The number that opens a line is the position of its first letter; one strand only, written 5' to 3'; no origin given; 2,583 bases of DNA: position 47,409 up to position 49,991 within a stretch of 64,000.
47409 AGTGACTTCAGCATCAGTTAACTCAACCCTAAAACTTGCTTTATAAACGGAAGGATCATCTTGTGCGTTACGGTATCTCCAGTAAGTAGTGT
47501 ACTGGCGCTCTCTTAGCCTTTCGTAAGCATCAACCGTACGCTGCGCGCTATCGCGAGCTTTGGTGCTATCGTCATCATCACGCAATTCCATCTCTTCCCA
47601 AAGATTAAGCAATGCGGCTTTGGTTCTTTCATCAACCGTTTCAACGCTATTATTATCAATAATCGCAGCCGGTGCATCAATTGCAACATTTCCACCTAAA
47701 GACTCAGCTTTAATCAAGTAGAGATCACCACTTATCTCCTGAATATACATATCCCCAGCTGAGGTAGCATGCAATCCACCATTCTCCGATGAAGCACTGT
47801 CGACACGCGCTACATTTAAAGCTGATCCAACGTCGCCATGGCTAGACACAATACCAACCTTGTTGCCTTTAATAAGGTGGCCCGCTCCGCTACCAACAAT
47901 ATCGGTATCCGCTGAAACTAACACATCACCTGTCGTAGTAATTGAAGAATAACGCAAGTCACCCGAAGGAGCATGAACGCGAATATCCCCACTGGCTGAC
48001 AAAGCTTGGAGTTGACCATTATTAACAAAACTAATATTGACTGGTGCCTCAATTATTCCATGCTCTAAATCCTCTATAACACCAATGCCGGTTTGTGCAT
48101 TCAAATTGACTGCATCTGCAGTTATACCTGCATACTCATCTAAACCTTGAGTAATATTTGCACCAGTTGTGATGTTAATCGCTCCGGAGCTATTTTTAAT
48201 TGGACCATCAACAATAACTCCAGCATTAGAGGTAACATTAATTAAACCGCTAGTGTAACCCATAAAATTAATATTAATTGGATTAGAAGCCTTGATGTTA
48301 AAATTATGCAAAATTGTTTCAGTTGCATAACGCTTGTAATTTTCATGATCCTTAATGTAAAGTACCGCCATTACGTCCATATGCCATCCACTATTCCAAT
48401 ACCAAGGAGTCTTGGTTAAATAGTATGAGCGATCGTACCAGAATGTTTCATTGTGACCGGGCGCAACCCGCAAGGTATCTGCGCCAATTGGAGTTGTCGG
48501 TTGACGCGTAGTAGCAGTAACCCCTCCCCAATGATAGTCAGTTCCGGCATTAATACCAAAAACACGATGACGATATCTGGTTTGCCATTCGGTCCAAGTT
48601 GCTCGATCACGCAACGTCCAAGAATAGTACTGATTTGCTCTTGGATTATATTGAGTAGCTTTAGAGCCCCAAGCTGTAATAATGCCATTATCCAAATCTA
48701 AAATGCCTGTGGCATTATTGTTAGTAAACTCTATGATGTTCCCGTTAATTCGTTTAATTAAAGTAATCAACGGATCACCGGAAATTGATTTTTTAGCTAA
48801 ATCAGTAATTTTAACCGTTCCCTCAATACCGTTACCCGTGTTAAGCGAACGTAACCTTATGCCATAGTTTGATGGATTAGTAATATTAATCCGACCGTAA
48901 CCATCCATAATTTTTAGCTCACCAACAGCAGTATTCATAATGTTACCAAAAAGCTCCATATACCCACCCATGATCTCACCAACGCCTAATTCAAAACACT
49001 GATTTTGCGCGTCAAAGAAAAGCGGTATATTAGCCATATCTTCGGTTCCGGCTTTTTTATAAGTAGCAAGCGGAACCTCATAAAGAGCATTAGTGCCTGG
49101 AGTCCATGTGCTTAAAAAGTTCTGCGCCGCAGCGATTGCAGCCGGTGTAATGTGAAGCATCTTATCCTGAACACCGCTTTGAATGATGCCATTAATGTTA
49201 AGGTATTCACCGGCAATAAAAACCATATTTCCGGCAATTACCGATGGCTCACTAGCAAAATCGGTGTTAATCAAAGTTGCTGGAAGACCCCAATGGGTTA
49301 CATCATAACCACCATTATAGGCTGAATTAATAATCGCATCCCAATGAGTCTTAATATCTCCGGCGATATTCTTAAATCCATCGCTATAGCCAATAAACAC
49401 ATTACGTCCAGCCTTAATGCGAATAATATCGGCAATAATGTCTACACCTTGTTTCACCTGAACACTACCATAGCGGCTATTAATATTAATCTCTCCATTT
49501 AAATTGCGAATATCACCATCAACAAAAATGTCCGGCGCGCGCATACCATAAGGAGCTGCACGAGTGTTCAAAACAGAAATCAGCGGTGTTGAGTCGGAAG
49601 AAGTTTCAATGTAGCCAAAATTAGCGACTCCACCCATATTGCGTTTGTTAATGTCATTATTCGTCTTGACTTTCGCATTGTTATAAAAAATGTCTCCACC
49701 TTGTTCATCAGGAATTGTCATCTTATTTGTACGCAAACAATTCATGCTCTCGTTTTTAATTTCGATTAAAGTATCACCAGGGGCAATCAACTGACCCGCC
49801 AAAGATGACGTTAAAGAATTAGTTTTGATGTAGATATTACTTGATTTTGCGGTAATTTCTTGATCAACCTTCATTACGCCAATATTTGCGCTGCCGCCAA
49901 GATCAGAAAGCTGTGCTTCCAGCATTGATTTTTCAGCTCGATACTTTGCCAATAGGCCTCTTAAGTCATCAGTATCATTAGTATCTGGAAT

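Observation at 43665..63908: Single 20.2-kb ORF encoding a 6747-aa repeat protein (probable beta-helical adhesin/fibre), followed by a lipoprotein gene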

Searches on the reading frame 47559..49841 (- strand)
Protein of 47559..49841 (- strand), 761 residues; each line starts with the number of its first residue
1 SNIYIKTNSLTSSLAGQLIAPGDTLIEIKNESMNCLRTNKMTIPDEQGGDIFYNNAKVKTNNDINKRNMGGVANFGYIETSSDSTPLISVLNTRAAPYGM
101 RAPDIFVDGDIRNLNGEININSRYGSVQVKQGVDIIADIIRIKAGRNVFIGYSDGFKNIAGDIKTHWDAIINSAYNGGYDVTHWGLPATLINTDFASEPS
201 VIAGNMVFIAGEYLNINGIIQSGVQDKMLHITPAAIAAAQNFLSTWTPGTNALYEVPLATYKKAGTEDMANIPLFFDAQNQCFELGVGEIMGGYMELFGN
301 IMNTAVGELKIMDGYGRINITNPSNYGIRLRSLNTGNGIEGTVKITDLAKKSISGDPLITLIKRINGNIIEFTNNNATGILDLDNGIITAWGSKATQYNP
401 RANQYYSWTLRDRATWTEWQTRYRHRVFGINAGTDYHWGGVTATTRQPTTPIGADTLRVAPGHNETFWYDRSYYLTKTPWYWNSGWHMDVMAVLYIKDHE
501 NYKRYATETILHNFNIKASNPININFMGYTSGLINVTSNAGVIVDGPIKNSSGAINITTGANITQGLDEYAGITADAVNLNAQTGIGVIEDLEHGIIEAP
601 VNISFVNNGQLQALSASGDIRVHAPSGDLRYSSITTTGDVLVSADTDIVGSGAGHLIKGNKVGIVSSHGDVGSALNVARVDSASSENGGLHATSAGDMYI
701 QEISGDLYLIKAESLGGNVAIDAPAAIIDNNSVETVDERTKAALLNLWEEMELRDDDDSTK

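Call 18: find_homologous_proteins(query=window:47559-49841:-)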
Query window:47559-49841:- (761 aa): 5 proteins with E <= 0.001 among 8000 candidates.
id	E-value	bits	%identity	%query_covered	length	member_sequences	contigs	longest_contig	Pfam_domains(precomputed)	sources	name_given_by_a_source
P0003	0.0e+0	1040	63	99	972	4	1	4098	-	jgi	-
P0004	2.3e-183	630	51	85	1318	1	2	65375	PF05860.20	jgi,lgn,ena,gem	-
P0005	7.4e-69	251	31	74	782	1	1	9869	-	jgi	jgi:hypothetical protein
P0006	3.1e-63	232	51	30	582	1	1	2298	-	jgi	-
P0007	4.2e-44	169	33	61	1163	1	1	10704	-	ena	-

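Call 19: find_encoding_contigs(protein=P0004, flank=10000, max_places=4)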
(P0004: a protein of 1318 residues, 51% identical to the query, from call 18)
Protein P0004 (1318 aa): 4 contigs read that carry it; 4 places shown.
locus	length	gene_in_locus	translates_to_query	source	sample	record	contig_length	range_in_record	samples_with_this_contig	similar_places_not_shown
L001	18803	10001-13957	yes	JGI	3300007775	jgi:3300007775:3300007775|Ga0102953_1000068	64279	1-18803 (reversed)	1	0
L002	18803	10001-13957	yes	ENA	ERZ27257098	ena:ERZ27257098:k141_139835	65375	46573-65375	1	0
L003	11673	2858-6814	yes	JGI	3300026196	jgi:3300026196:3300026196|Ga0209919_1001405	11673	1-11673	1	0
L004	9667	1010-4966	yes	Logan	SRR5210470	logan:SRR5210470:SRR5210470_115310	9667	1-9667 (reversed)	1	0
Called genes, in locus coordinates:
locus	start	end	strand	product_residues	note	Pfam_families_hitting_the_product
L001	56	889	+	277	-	PF03705:CheR_N, PF01739:CheR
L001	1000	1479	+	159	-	PF03975:CheD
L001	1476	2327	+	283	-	PF08668:HDOD, PF01966:HD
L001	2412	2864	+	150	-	PF00072:Response_reg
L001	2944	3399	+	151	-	PF13690:CheX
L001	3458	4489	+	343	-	PF00072:Response_reg, PF01339:CheB_methylest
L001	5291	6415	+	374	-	PF00768:Peptidase_S11, PF02113:Peptidase_S13 (faint), PF13354:Beta-lactamase2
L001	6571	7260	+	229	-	PF01812:5-FTHF_cyc-lig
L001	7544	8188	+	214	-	PF03460:NIR_SIR_ferr (weak), PF01077:NIR_SIR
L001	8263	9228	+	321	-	PF01814:Hemerythrin, PF13596:PAS_10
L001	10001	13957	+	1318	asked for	PF05860:TPS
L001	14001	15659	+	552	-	PF08479:POTRA_2, PF03865:ShlB, PF01103:Omp85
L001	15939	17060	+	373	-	PF13416:SBP_bac_8, PF13343:SBP_bac_6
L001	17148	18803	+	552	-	?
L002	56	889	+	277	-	PF03705:CheR_N, PF01739:CheR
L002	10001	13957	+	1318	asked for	PF05860:TPS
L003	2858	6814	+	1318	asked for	PF05860:TPS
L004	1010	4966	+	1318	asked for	PF05860:TPS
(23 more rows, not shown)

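Call 43: predict_structure(alignment_id=A1)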
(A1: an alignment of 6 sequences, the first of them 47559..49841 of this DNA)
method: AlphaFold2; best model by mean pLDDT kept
length: 761 residues; sequences in the alignment: 6
mean_pLDDT: 69.0   pTM: 0.62
mean pLDDT of the five models: 69.0, 59.3, 58.1, 55.0, 53.5
residues with pLDDT >= 90: 176; 70-90: 226; 50-70: 189; < 50: 170
segments of 3 or more residues with pLDDT < 50: 1-15, 68-83, 154-197, 376-382, 425-439, 449-457, 463-471, 473-475, 477-498, 590-597, 732-741, 752-761
pLDDT, mean of each block of 10 residues (from residue 1): 28 48 70 68 65 59 50 36 68 66 75 85 85 84 86 47 33 30 30 45 87 79 79 91 89 85 63 89 87 81 64 76 94 75 79 71 74 53 57 67 57 59 48 44 52 46 44 43 30 38 58 55 72 92 93 93 89 94 83 53 90 94 92 93 93 87 93 89 76 93 86 89 83 45 58 44 32
secondary structure, 60 per line:
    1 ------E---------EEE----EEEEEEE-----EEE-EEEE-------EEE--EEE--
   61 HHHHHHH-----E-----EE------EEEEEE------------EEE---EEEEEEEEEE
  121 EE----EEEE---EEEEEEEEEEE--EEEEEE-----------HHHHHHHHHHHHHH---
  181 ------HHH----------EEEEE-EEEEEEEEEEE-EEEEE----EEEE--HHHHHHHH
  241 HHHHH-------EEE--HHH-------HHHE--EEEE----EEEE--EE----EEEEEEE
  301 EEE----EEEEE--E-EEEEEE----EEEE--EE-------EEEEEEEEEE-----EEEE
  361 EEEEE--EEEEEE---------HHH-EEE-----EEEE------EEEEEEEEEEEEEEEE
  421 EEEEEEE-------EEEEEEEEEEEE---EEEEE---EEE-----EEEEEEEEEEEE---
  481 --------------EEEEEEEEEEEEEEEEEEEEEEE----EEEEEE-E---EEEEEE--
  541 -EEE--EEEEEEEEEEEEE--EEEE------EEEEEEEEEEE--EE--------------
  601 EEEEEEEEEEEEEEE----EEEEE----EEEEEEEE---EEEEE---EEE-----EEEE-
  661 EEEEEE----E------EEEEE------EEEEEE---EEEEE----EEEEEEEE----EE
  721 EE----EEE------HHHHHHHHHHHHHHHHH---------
elements in order (helices of 4 or more, strands of 3 or more residues): E17-19 E24-30 E36-38 E40-43 E51-53 E56-58 H61-67 E87-92 E105-107 E111-122 E127-130 E134-144 E147-152 H164-177 E200-204 E206-216 E218-222 E227-230 H233-245 E253-255 E274-277 E282-285 E294-303 E308-312 E317-322 E327-330 E342-351 E357-365 E368-373 E387-389 E395-398 E405-427 E435-446 E450-454 E458-460 E466-477 E495-517 E522-527 E533-538 E542-544 E547-559 E562-565 E572-582 E601-615 E620-624 E629-636 E640-644 E648-650 E656-659 E661-666 E678-682 E689-694 E698-702 E707-714 E719-722 E727-729 H736-752

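Call 70: search_protein_families(library=ncbifam, proteins=[P0004], max_evalue=0.01)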
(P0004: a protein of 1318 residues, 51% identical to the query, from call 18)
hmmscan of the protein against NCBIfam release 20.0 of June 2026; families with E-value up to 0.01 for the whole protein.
P0004 (1318 aa): 2 families
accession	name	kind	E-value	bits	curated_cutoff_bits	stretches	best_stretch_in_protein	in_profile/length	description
NF012204.1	adhes_FxxPxG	domain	2.2e-41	141.3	60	1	64-205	1-145/153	leukotoxin LktA family filamentous adhesin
TIGR01901.1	adhes_NPXG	domain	7.3e-10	38.6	29.1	1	78-155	2-75/79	filamentous hemagglutinin N-terminal domain-containing protein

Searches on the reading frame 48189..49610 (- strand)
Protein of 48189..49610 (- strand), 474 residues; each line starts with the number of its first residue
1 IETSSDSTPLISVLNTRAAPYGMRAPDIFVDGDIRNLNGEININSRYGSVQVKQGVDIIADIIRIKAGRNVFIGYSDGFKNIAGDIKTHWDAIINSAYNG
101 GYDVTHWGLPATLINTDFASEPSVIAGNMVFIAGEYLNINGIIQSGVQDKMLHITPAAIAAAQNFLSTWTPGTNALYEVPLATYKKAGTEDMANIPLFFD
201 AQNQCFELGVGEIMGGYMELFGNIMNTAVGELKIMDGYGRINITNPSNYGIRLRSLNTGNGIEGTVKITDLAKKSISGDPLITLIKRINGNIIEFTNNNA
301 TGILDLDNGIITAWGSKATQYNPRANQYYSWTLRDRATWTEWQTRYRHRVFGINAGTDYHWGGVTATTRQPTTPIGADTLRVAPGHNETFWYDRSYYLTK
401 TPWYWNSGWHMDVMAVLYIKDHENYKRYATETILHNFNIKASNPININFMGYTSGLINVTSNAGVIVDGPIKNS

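Call 78: find_related_loci(query=A4, collection=genome_contigs, flank=10000)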
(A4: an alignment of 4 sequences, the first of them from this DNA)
Query A4 (474 aa) in genome_contigs; peptide patterns used: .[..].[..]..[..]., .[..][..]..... (x = any residue, [..] = any of these).
47 stretches matched a pattern; 1 encode a relative of the query (tblastn E <= 1e-3); 1 distinct loci.
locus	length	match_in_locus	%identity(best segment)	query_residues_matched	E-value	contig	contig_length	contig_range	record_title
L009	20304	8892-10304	44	1-474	2e-128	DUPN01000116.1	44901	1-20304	MAG TPA_asm: Bacillota bacterium isolate AS08sgBPME_312 314291_AS08, whole genome shotgun sequence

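Call 80: search_protein_families(library=pfam, proteins=[L009:14308-15828:+, L009:15857-16345:+, L009:16603-17871:+, L009:17886-19505:+], max_evalue=0.001)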
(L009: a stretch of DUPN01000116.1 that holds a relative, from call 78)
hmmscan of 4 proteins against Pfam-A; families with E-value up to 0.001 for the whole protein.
L009:14308-15828:+ (506 aa): 4 families
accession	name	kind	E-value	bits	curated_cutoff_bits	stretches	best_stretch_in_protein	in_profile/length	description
PF03865.19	ShlB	-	2.1e-21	77.1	22.7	1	180-472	1-309/311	Haemolysin secretion/activation protein ShlB/FhaC/HecB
PF08479.16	POTRA_2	-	1.8e-19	69.8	24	1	44-119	1-76/76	POTRA domain, ShlB-type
PF01103.29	Omp85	-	3.3e-10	40.4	24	1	358-490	150-306/325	Omp85 superfamily domain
PF07244.20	POTRA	-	4.7e-08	34.1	21.3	0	121-164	3-50/79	Surface antigen variable number repeat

L009:15857-16345:+ (162 aa): 1 family
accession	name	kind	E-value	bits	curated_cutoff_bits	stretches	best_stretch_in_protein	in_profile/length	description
PF03938.19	OmpH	-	4.3e-16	59.8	32.4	1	29-152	2-139/141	Outer membrane protein (OmpH-like)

L009:16603-17871:+ (422 aa): 2 families
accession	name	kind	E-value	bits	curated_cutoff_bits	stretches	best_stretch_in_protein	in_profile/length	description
PF00557.29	Peptidase_M24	-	1.1e-59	202.2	23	1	185-397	1-208/208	Metallopeptidase family M24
PF05195.22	AMP_N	-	8.2e-20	71.2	24.6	1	7-124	1-119/121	Aminopeptidase P, N-terminal domain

L009:17886-19505:+ (539 aa): 1 family
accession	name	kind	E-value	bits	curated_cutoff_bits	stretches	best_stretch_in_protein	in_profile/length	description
PF00496.27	SBP_bac_5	-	1.2e-89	301.5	32.4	1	71-461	2-367/368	Bacterial extracellular solute-binding proteins, family 5 Middle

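Call 91: find_related_loci(query=A4, collection=metagenome_contigs, flank=10000)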
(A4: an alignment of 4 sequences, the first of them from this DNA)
Query A4 (474 aa) in metagenome_contigs; peptide patterns used: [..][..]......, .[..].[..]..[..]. (x = any residue, [..] = any of these).
302 stretches matched a pattern; 10 encode a relative of the query (tblastn E <= 1e-3); 10 distinct loci.
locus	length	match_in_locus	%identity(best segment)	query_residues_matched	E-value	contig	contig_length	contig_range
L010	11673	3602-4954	53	1-473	1e-148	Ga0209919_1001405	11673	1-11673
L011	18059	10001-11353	53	1-473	1e-148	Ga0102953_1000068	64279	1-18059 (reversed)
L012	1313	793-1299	71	1-160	7e-75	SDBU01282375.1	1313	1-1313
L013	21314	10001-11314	27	26-473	1e-30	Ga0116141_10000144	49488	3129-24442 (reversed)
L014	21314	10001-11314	27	26-473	1e-29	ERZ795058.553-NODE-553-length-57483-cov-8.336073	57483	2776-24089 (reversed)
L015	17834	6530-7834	26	26-473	1e-29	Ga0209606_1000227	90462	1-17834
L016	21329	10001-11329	27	26-473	8e-29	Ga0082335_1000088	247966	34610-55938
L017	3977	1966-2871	28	34-350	2e-20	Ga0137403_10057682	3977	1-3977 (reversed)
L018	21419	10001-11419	26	26-473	6e-20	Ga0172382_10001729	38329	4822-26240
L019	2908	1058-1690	25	65-263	6e-9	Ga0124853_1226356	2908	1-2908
